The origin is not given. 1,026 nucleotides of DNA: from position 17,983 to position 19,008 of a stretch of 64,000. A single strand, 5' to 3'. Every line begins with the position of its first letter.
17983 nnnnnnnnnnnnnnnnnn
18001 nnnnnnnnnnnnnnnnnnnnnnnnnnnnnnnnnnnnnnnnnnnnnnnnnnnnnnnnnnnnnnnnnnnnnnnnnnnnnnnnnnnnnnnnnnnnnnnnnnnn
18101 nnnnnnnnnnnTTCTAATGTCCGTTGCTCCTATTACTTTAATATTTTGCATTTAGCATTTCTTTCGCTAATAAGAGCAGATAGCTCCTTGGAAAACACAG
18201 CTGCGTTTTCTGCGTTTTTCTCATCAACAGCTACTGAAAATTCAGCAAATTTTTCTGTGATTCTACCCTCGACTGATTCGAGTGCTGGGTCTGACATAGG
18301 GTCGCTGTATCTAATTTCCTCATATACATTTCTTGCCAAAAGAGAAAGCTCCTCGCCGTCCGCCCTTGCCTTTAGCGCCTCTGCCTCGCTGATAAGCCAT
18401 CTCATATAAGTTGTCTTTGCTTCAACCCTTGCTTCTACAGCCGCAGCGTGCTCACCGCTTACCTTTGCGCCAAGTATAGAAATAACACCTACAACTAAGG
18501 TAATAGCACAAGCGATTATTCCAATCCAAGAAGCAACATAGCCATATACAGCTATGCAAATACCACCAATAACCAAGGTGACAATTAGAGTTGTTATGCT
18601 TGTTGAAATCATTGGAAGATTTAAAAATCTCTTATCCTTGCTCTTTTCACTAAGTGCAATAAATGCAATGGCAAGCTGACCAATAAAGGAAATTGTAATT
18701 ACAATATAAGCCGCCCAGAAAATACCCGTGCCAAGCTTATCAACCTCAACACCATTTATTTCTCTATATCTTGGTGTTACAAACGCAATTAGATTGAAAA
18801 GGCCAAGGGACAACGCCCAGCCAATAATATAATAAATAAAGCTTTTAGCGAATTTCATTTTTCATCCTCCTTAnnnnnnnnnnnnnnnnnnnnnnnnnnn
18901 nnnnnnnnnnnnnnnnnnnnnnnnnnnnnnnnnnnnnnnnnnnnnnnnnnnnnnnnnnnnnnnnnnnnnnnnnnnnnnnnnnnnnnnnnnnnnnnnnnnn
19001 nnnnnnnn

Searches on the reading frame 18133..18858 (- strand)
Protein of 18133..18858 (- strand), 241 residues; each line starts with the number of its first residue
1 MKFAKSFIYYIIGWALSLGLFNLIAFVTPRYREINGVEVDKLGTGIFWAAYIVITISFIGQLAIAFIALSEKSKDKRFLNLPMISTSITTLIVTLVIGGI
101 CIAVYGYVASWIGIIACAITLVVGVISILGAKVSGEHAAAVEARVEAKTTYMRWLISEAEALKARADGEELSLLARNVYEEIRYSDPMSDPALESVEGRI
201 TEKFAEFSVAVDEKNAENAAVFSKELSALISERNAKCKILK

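Call 3: search_protein_families(library=pfam, proteins=[window:18133-18858:-], max_evalue=1)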
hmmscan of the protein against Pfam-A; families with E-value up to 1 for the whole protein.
window:18133-18858:- (241 aa): 4 families
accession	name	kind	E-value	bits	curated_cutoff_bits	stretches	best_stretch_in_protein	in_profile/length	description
PF07690.21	MFS_1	-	0.07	12.5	33.4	1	8-128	205-317/347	Major Facilitator Superfamily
PF10329.14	DUF2417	-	0.15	11.9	25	1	51-126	49-121/234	Region of unknown function (DUF2417)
PF03419.18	Peptidase_U4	-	0.24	11.1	28.4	1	53-128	61-132/284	Sporulation factor SpoIIGA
PF09813.14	Coa3_cc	-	0.81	9.8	27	0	91-107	15-31/48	Cytochrome c oxidase assembly factor 3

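Call 4: search_protein_families(library=padloc, proteins=[window:18133-18858:-], max_evalue=1)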
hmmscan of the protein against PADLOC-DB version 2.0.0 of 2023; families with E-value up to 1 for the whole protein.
window:18133-18858:- (241 aa): 1 family
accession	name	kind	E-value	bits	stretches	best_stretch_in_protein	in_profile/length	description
PDLC01970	CARF_TM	-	0.0025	16.2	1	50-185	12-81/179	-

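Call 5: search_protein_families(library=ncbifam, proteins=[window:18133-18858:-], max_evalue=1)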
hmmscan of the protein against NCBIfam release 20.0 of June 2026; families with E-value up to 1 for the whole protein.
window:18133-18858:- (241 aa): 5 families
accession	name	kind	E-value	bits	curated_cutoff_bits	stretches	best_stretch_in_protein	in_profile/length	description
NF058618.1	transduce_GlnX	subfamily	0.0026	17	250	1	116-179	213-275/413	GlnX family signal transduction membrane protein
NF052432.1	TC0500_fam_Inc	equivalog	0.012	15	240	1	86-155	37-113/214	TC0500 family inclusion membrane protein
NF010334.0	PRK13763.2-5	equivalog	0.036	14.1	303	1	177-229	83-135/179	putative RNA-processing protein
NF050099.1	SepX_GlpR_2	exception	0.1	12.5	150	1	88-165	104-179/250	divisome protein SepX/GlpR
TIGR01495.1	ETRAMP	paralog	0.23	11.5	32.75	1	66-107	36-76/85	ETRAMP family protein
